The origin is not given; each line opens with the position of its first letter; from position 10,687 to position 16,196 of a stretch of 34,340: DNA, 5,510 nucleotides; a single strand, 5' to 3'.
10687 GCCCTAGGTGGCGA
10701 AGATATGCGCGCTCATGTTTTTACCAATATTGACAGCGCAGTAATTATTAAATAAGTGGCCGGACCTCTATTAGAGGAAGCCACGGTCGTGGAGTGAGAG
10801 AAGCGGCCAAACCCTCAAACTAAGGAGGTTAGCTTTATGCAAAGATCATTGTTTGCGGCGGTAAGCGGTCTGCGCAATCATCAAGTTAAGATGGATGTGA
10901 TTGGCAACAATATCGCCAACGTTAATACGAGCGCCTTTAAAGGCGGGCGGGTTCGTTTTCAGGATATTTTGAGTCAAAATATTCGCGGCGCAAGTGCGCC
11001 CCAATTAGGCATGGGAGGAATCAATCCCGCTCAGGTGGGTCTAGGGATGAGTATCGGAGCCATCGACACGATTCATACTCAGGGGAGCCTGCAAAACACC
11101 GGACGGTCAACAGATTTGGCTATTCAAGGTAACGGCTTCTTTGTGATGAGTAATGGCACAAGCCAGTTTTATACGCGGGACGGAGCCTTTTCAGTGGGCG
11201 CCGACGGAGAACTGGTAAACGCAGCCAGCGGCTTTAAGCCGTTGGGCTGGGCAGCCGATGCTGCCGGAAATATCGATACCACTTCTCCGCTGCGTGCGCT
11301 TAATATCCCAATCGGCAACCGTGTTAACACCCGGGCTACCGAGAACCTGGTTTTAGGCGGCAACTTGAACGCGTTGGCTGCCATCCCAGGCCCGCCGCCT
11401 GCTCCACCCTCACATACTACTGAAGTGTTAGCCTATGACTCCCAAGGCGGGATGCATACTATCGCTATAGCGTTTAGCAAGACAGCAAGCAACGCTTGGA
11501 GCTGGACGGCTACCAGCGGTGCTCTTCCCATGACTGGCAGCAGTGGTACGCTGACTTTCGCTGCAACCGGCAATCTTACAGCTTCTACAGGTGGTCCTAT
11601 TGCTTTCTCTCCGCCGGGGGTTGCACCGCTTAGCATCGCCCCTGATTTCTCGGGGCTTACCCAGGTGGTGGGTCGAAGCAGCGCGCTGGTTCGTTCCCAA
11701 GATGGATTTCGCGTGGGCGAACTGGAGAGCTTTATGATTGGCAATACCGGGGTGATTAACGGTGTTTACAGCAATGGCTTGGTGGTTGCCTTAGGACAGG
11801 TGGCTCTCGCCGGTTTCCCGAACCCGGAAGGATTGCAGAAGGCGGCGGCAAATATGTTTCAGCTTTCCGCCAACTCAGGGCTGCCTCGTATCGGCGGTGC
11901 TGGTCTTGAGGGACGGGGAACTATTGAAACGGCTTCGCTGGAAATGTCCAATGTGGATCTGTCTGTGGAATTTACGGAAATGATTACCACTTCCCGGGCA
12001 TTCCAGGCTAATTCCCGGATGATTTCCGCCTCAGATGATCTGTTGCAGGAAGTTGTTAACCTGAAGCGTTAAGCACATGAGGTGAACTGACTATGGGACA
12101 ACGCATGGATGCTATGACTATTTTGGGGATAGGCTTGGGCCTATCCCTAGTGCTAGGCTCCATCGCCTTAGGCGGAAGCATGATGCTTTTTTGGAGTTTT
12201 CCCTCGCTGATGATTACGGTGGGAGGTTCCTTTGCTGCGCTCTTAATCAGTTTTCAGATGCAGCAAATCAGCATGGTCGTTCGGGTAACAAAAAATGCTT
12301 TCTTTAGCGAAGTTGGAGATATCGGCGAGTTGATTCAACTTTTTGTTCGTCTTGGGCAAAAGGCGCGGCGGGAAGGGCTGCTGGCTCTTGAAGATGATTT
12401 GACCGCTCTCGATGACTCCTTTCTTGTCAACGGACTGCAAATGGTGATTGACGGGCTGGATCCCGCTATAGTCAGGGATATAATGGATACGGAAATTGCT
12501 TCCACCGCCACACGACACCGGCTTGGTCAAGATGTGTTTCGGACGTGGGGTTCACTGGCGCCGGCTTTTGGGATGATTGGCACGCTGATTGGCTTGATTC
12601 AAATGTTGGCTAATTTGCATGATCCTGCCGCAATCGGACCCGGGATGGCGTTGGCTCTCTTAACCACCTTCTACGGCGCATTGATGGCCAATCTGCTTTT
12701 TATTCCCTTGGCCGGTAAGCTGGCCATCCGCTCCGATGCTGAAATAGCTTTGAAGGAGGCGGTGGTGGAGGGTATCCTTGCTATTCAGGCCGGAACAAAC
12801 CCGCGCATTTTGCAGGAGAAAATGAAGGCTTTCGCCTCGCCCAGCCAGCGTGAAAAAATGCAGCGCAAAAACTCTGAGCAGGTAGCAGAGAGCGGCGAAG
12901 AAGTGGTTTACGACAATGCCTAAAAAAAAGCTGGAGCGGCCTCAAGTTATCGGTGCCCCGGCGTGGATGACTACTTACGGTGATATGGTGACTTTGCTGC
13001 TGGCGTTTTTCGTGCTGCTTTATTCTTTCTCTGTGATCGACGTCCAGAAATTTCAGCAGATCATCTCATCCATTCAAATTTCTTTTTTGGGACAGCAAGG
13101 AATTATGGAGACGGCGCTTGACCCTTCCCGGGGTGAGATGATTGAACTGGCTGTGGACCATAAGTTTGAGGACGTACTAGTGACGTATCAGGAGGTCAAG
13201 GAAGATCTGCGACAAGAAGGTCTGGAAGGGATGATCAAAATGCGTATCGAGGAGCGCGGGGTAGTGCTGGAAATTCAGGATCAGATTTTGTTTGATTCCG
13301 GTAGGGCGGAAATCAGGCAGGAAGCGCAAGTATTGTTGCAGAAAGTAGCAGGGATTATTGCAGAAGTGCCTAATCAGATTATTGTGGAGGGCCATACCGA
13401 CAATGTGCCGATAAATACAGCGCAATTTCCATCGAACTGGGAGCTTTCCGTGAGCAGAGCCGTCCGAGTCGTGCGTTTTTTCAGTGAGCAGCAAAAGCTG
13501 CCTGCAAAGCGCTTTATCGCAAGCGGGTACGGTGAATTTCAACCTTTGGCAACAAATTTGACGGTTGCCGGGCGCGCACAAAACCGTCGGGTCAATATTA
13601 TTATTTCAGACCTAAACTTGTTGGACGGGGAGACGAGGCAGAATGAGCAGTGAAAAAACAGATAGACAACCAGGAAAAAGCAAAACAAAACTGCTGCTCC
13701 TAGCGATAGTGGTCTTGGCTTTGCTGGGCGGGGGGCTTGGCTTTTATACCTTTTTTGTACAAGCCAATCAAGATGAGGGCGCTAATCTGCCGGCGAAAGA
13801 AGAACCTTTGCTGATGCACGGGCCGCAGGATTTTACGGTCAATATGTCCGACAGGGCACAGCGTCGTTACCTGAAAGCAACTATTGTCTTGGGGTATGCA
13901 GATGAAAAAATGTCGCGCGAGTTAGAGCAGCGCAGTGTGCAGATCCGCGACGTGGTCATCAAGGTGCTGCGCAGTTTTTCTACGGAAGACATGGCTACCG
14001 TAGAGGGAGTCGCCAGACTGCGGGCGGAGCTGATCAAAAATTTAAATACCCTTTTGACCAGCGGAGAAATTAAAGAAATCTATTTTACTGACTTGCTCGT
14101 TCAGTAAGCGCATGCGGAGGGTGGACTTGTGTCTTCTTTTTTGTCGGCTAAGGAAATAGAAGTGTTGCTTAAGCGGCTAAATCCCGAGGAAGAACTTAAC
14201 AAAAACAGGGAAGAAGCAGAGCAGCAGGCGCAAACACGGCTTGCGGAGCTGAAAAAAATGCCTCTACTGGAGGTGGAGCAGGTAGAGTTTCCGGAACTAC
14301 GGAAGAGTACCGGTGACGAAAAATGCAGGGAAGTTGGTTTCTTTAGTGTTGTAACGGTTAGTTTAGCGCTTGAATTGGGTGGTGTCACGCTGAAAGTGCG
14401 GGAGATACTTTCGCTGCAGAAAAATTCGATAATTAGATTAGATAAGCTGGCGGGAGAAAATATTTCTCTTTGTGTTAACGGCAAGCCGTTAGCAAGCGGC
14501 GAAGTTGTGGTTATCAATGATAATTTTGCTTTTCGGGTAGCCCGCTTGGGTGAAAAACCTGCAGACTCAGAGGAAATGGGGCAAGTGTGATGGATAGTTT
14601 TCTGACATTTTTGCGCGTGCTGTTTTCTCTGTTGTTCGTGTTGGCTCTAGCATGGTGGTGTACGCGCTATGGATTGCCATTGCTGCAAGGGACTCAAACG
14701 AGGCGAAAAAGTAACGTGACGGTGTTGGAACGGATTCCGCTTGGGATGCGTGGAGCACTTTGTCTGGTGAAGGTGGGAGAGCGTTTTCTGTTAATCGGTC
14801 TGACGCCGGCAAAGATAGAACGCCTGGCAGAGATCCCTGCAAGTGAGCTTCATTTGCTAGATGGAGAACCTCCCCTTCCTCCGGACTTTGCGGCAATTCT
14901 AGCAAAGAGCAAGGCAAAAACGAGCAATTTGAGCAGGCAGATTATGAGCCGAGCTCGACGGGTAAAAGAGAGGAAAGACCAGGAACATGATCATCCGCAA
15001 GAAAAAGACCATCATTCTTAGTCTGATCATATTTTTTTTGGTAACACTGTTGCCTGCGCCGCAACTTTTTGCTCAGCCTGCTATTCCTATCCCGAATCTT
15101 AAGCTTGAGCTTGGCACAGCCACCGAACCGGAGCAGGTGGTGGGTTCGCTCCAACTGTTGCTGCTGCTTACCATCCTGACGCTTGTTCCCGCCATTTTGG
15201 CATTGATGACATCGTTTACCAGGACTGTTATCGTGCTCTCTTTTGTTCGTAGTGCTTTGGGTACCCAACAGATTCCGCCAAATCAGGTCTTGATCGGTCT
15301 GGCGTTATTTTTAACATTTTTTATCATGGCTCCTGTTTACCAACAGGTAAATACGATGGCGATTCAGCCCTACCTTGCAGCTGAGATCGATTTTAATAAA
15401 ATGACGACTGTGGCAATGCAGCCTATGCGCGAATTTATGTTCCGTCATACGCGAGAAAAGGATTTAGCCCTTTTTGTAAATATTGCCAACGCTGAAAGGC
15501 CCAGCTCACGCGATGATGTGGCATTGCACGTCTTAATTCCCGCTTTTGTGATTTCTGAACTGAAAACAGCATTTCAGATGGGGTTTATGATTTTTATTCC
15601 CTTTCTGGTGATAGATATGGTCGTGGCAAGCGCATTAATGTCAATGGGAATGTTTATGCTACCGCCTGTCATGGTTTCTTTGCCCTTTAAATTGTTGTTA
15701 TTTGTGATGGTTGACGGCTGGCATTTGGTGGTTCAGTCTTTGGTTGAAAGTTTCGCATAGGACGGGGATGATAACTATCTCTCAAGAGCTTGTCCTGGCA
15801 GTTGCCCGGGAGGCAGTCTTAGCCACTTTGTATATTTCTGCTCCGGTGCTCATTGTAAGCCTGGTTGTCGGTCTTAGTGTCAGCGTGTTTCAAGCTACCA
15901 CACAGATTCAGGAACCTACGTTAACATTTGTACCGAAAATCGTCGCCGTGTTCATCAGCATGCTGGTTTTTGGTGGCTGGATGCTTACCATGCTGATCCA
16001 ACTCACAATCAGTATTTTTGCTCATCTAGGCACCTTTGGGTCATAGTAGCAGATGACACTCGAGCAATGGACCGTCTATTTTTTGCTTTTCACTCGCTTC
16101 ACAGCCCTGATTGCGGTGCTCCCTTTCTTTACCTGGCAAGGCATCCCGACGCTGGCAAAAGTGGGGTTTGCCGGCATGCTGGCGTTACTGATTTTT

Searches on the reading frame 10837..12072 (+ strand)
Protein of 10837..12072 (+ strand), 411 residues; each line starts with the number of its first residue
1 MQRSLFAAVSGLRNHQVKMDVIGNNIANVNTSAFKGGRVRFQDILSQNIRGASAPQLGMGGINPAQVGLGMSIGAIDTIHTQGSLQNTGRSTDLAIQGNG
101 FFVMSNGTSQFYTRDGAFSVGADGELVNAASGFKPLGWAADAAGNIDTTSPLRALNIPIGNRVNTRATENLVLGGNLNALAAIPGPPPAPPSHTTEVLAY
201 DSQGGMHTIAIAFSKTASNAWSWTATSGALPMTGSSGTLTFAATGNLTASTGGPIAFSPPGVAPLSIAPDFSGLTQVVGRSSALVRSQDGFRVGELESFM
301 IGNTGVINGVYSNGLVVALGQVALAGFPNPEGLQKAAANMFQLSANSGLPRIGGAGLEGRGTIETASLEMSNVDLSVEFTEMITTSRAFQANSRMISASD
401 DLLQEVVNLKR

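Call 37: search_protein_families(library=pfam, proteins=[window:10837-12072:+], max_evalue=0.001)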
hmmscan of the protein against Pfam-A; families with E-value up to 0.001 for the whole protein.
window:10837-12072:+ (411 aa): 4 families
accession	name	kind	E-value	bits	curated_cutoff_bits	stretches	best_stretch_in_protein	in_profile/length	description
PF06429.18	Flg_bbr_C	-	4.3e-15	55.4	23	1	367-409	4-46/46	Flagellar basal body rod FlgEFG protein C-terminal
PF07559.19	FlgE_D2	-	2.1e-11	44.9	22.7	1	192-291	21-142/142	Flagellar basal body protein FlaE D2 domain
PF22692.1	LlgE_F_G_D1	-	1.1e-10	41.9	27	1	95-132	1-38/64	Flagellar hook protein FlgE/F/G D1 domain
PF00460.25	Flg_bb_rod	-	8.1e-09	35.7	20.7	1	7-35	3-31/31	Flagella basal body rod protein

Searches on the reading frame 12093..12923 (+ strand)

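Call 37: search_protein_families(library=pfam, proteins=[window:12093-12923:+], max_evalue=0.001)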
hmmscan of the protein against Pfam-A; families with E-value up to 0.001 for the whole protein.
window:12093-12923:+ (276 aa): 2 families
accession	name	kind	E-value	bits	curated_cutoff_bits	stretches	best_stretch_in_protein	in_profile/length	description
PF01618.21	MotA_ExbB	-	1.1e-29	103.2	22.9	1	106-221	5-125/127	MotA/TolQ/ExbB proton channel family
PF20560.3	MotA_N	-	8e-05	23.2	27.3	1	10-95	1-91/91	Motility protein A N-terminal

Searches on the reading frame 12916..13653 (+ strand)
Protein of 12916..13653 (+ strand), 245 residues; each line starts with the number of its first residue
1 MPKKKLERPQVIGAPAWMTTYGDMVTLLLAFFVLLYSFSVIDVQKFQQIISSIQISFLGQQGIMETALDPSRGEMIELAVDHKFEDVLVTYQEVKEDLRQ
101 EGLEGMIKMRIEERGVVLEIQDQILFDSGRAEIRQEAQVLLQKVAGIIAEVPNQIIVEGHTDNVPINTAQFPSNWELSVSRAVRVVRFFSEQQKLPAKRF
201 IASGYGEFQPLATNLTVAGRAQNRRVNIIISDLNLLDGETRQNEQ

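Call 37: search_protein_families(library=pfam, proteins=[window:12916-13653:+], max_evalue=0.001)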
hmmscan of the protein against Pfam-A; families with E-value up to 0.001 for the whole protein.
window:12916-13653:+ (245 aa): 2 families
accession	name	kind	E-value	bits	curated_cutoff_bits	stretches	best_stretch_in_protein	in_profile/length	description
PF13677.11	MotB_plug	-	2.5e-20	72.2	24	1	4-57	2-58/58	Membrane MotB of proton-channel complex MotA/MotB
PF00691.25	OmpA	-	5.8e-17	62.3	27.2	1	125-224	1-98/98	OmpA family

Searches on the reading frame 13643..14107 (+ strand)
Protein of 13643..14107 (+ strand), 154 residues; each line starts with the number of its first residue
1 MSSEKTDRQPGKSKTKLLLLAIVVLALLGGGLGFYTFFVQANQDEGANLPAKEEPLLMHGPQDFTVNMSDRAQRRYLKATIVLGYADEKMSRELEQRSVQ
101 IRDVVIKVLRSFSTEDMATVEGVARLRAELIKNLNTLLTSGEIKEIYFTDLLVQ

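Call 37: search_protein_families(library=pfam, proteins=[window:13643-14107:+], max_evalue=0.001)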
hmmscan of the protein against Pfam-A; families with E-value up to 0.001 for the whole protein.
window:13643-14107:+ (154 aa): 1 family
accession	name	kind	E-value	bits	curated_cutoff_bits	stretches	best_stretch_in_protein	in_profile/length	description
PF03748.19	FliL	-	1.3e-20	74.2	24.6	1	62-154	6-103/103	Flagellar basal body-associated protein FliL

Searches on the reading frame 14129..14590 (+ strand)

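Call 37: search_protein_families(library=pfam, proteins=[window:14129-14590:+], max_evalue=0.001)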
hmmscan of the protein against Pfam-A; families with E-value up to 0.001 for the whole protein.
window:14129-14590:+ (153 aa): 1 family
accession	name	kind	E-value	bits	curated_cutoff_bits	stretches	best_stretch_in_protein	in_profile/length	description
PF01052.25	FliMN_C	-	1.6e-19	70.1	23.8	1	75-139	6-70/73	Type III flagellar switch regulator (C-ring) FliN C-term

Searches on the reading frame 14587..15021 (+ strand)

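Call 37: search_protein_families(library=pfam, proteins=[window:14587-15021:+], max_evalue=0.001)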
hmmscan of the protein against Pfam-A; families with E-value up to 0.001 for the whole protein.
window:14587-15021:+ (144 aa): 1 family
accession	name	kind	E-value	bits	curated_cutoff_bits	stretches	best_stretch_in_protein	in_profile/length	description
PF04347.18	FliO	-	2.8e-13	50.2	22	1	24-108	2-89/91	Flagellar biosynthesis protein, FliO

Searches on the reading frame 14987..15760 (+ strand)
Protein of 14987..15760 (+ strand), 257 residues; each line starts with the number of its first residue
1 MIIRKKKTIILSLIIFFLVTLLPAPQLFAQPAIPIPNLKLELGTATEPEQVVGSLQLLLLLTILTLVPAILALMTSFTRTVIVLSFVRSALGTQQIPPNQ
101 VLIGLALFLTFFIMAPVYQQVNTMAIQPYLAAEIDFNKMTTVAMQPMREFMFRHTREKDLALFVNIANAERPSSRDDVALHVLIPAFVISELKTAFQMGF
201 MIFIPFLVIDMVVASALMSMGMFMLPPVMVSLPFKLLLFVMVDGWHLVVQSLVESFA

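Call 37: search_protein_families(library=pfam, proteins=[window:14987-15760:+], max_evalue=0.001)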
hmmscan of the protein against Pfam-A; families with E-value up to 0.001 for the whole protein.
window:14987-15760:+ (257 aa): 1 family
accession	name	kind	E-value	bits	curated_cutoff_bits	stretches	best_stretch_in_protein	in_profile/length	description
PF00813.25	FliP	-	1.6e-83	279.8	26.9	1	60-252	1-191/191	FliP family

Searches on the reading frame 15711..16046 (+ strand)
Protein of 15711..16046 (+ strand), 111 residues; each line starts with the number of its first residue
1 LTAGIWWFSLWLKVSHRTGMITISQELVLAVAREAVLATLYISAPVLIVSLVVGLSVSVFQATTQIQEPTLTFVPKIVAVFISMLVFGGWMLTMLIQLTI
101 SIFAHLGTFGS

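Call 38: search_protein_families(library=pfam, proteins=[window:15711-16046:+], max_evalue=0.001)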
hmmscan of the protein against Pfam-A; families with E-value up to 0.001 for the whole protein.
window:15711-16046:+ (111 aa): 1 family
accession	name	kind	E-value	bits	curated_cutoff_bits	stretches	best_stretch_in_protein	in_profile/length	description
PF01313.24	Bac_export_3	-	2.4e-27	95.1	25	1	28-99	2-73/74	Bacterial export proteins, family 3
